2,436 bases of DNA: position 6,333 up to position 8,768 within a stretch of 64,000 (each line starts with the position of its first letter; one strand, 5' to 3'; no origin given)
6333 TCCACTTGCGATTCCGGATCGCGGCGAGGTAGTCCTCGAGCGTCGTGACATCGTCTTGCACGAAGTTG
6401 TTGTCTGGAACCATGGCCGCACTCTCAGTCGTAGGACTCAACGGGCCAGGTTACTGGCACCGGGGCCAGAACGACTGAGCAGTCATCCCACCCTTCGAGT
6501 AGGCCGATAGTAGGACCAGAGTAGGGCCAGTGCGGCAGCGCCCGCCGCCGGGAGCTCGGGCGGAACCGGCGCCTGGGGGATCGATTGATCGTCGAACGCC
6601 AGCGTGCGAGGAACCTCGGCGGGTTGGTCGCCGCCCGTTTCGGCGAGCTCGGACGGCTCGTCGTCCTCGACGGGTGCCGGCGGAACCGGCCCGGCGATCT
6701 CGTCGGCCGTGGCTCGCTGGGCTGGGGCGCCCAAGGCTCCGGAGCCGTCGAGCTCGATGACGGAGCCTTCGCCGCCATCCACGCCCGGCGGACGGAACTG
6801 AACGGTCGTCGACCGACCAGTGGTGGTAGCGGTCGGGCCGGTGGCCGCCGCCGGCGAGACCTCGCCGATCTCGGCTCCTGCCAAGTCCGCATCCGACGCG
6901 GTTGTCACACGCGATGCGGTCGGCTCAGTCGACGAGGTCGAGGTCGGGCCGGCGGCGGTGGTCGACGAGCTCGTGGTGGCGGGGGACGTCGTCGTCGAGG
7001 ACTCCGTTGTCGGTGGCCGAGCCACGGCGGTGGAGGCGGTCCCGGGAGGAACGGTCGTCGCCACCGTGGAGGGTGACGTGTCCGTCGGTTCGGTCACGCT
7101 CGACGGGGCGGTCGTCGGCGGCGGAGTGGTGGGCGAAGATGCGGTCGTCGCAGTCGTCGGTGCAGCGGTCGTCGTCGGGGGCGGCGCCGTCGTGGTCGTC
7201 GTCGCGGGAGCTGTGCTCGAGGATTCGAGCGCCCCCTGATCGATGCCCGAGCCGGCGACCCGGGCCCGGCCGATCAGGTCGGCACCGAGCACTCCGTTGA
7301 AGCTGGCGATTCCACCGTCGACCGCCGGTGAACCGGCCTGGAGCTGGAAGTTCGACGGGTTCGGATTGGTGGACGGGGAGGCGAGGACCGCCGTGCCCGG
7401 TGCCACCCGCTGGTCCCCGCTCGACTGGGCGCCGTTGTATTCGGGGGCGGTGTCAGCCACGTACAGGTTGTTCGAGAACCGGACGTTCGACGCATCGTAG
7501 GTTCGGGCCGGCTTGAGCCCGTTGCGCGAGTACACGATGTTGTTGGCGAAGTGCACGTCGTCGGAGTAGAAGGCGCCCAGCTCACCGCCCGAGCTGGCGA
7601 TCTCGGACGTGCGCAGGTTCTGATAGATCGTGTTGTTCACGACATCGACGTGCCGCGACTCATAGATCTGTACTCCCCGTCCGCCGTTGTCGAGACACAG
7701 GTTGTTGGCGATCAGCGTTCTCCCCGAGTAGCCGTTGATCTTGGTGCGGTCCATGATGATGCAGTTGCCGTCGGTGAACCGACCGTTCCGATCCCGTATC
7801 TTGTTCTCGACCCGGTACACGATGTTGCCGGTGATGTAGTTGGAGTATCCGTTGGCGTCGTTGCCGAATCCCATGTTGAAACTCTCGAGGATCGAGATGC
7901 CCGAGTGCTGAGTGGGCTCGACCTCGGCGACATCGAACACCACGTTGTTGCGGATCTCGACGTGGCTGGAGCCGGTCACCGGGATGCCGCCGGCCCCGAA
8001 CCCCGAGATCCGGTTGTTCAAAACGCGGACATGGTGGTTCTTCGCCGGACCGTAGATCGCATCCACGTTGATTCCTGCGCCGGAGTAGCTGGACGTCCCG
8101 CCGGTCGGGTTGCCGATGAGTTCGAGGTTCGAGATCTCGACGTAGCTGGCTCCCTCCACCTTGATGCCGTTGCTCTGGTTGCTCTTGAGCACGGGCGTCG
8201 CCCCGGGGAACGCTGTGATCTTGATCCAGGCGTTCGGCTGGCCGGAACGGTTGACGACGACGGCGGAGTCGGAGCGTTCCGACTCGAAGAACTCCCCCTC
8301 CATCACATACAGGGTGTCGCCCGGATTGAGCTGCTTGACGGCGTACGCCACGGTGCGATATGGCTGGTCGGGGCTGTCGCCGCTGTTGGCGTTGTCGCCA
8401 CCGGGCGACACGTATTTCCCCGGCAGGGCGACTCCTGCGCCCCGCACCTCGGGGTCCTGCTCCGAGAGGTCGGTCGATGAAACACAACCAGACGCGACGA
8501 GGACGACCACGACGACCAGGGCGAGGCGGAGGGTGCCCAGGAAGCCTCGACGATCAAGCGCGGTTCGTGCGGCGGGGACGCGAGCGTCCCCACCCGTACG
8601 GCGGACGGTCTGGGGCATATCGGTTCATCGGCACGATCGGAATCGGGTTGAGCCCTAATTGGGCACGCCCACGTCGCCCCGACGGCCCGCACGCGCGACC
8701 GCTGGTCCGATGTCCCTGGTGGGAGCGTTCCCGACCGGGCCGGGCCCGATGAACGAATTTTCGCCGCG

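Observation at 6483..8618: Polysaccharide-locus beta-helix protein with Tat-lipoprotein signal, mucin-like T/P linker and a PEP-CTERM/sortase-like C-terminal tail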

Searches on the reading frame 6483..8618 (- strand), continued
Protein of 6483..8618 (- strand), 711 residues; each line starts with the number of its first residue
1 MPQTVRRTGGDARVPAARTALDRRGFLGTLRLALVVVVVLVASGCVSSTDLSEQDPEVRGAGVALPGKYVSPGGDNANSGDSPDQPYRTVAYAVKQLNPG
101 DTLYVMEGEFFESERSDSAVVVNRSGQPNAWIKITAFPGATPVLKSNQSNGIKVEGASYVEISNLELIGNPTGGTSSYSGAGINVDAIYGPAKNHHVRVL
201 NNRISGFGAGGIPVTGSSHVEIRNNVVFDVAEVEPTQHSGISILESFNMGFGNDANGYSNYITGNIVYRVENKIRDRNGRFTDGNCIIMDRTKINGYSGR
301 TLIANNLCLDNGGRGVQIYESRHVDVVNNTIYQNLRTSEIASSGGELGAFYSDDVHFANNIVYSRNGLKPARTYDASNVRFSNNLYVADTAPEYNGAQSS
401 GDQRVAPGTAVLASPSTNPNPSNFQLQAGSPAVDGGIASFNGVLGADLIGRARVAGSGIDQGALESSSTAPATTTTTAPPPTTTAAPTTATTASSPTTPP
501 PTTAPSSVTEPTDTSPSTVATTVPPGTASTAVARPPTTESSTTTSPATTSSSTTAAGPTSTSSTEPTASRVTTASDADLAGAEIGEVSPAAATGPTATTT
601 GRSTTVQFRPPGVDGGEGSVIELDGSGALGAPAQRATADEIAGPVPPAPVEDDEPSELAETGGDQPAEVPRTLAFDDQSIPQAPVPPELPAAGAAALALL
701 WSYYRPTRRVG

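Call 36: find_encoding_contigs(protein=P0010, flank=10000, max_places=2)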
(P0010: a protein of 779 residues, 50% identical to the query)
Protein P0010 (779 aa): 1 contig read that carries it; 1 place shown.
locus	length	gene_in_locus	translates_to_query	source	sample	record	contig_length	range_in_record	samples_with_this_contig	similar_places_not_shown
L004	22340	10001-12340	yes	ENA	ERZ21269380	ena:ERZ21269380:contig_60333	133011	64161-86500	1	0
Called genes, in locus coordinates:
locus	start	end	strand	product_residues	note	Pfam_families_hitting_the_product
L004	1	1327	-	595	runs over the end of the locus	PF13727:CoA_binding_3, PF01073:3Beta_HSD, PF01370:Epimerase, PF02719:Polysacc_synt_2, PF04321:RmlD_sub_bind, PF07993:NAD_binding_4 (faint), PF13460:NAD_binding_10 (weak), PF16363:GDP_Man_Dehyd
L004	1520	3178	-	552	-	PF02706:Wzz (weak), PF01656:CbiA (faint), PF13614:AAA_31 (weak)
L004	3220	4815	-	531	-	PF02397:Bac_transf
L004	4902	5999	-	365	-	PF13439:Glyco_transf_4 (weak), PF13579:Glyco_trans_4_4 (weak)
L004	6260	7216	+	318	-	-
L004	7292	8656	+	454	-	PF01943:Polysacc_synt (weak), PF13440:Polysacc_synt_3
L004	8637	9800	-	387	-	PF00534:Glycos_transf_1, PF13692:Glyco_trans_1_4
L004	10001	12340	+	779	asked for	PF22842:Pel9A-like_beta_helix, PF13229:Beta_helix (weak)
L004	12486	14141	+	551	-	PF01656:CbiA (weak), PF09140:MipZ (weak), PF10609:ParA, PF13614:AAA_31 (weak)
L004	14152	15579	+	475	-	PF04932:Wzy_C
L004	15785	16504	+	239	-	PF02397:Bac_transf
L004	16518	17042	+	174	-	PF01451:LMWPc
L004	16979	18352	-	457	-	PF04932:Wzy_C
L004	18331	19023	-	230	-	-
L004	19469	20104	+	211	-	PF01209:Ubie_methyltran, PF13489:Methyltransf_23 (weak), PF13649:Methyltransf_25, PF13847:Methyltransf_31, PF08241:Methyltransf_11, PF08242:Methyltransf_12 (weak)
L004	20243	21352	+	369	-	PF00535:Glycos_transf_2, PF13641:Glyco_tranf_2_3 (weak), PF04138:GtrA_DPMS_TM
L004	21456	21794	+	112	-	-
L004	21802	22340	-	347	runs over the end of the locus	PF04055:Radical_SAM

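Call 47: find_encoding_contigs(protein=P0025, flank=10000, max_places=2)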
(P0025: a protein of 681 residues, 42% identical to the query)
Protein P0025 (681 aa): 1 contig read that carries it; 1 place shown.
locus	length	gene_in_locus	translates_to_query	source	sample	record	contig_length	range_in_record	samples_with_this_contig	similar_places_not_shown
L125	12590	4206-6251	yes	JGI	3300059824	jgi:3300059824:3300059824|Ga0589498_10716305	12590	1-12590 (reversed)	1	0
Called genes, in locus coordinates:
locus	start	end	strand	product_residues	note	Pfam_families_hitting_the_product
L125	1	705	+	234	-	?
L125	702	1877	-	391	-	PF13439:Glyco_transf_4 (faint), PF13579:Glyco_trans_4_4, PF13692:Glyco_trans_1_4 (weak)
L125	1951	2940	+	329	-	PF00535:Glycos_transf_2 (weak)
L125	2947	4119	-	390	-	PF13439:Glyco_transf_4 (weak), PF13579:Glyco_trans_4_4, PF00534:Glycos_transf_1, PF13692:Glyco_trans_1_4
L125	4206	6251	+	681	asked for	PF22842:Pel9A-like_beta_helix, PF13229:Beta_helix (faint)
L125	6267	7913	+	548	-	PF01656:CbiA, PF09140:MipZ (faint), PF10609:ParA, PF13614:AAA_31, PF00142:Fer4_NifH (weak)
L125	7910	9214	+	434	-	PF04932:Wzy_C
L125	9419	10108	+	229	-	PF02397:Bac_transf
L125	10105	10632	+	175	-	PF01451:LMWPc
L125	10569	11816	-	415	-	PF04932:Wzy_C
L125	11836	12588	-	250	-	?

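Call 48: find_encoding_contigs(protein=P0012, flank=8000, max_places=2)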
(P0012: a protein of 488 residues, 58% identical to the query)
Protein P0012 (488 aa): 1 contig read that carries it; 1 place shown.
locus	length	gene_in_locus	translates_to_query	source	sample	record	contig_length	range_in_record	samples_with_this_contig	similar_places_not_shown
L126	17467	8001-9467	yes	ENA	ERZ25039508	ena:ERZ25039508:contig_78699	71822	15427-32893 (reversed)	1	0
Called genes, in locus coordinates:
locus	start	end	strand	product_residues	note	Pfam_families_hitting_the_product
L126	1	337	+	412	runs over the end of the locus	PF00083:Sugar_tr, PF07690:MFS_1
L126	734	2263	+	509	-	-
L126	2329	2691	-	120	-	-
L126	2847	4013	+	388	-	PF05762:VWA_CoxE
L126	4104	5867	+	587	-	PF03600:CitMHS, PF02080:TrkA_C (weak), PF00939:Na_sulph_symp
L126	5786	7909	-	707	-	PF07676:PD40 (faint), PF26549:Tricorn_N (weak), PF26550:Tricorn_2nd (weak), PF00930:DPPIV_N (faint), PF02129:Peptidase_S15 (weak), PF00326:Peptidase_S9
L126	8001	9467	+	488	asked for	PF22842:Pel9A-like_beta_helix, PF13229:Beta_helix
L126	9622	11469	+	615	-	PF17297:PEPCK_N, PF00821:PEPCK_GTP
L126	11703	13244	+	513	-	PF06826:Asp-Al_Ex, PF02080:TrkA_C, PF06826:Asp-Al_Ex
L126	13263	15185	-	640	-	PF05088:Bac_GDH_CD, PF21074:GDH_C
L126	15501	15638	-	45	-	PF05088:Bac_GDH_CD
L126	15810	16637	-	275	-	PF21079:GDH_HM2 (weak), PF21078:GDH_HM3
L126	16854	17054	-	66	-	PF21073:GDH_HM1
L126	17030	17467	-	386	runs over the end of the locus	PF21075:GDH_ACT1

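Call 49: find_encoding_contigs(protein=P0023, flank=8000, max_places=2)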
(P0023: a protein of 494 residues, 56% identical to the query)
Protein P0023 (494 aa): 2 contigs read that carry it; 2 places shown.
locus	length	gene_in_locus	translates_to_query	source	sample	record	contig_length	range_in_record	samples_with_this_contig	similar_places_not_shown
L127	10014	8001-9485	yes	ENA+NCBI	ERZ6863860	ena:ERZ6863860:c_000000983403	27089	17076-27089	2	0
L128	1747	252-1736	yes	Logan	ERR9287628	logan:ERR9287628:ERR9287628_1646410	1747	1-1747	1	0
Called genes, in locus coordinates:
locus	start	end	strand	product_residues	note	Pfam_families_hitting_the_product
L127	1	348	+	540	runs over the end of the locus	-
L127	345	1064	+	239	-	-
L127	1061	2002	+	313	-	-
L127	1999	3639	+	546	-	PF25390:WD40_RLD, PF13540:RCC1_2, PF13540:RCC1_2, PF13540:RCC1_2, PF00415:RCC1, PF13540:RCC1_2, PF25390:WD40_RLD, PF00415:RCC1, +8 more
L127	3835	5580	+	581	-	PF03600:CitMHS, PF02080:TrkA_C, PF00939:Na_sulph_symp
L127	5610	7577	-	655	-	PF10647:Gmad1 (faint), PF26549:Tricorn_N (faint), PF26550:Tricorn_2nd (faint), PF07676:PD40 (faint), PF00756:Esterase (faint), PF02129:Peptidase_S15 (weak), PF00561:Abhydrolase_1 (weak), PF00326:Peptidase_S9, +1 more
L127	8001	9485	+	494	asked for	PF22842:Pel9A-like_beta_helix, PF13229:Beta_helix (faint)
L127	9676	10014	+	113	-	?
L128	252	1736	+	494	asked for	PF22842:Pel9A-like_beta_helix, PF13229:Beta_helix (faint)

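Call 64: predict_structure(alignment_id=A5)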
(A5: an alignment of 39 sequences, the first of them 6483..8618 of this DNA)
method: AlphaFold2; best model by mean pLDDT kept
length: 711 residues; sequences in the alignment: 39
mean_pLDDT: 72.7   pTM: 0.65
mean pLDDT of the five models: 72.7, 72.2, 71.3, 71.3, 69.6
residues with pLDDT >= 90: 351; 70-90: 63; 50-70: 65; < 50: 232
segments of 3 or more residues with pLDDT < 50: 1-20, 22-25, 57-60, 472-483, 485-494, 507-513, 517-522, 526-555, 563-649, 651-686
pLDDT, mean of each block of 10 residues (from residue 1): 39 44 50 63 53 48 88 98 98 98 98 94 97 98 94 96 98 79 89 91 96 96 98 86 94 95 98 89 93 92 98 97 98 96 94 98 98 97 98 97 97 96 95 93 92 76 82 39 40 47 50 47 45 37 39 48 46 41 32 34 30 37 33 40 48 40 32 27 42 76 62 40
secondary structure, 60 per line:
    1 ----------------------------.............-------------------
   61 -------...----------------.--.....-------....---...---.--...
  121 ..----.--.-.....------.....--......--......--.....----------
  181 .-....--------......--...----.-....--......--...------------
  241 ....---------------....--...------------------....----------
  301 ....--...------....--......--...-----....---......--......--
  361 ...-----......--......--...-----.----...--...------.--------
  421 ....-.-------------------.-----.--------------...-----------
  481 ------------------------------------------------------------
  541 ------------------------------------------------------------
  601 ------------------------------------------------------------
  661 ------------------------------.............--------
elements in order (helices of 4 or more, strands of 3 or more residues): H29-41 E68-70 H90-94 E102-105 E109-111 E118-122 E132-136 E143-147 E150-155 E158-163 E166-170 E183-186 E195-200 E203-205 E212-215 E218-223 E226-228 E241-244 E260-263 E266-268 E287-290 E301-304 E307-309 E316-319 E322-327 E330-332 H338-341 E345-350 E353-358 E361-363 E369-374 E377-382 E385-387 E398-400 E403-405 H421-424 H691-703

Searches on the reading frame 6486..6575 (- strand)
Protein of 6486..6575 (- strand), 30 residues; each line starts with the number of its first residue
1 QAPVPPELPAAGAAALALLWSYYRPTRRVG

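Call 7: search_protein_families(library=ncbifam, proteins=[window:6486-6575:-], max_evalue=10)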
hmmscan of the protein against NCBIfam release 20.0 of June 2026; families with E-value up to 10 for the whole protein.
seq(30 aa): 0 families

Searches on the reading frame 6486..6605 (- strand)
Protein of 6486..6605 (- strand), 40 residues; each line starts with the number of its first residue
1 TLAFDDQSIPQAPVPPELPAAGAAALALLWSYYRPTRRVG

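Call 25: find_homologous_proteins(query=A3, max_evalue=10)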
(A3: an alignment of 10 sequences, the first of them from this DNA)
Query A3 (10 sequences): 2583 candidates shared short words with the query, none scored E <= 10.
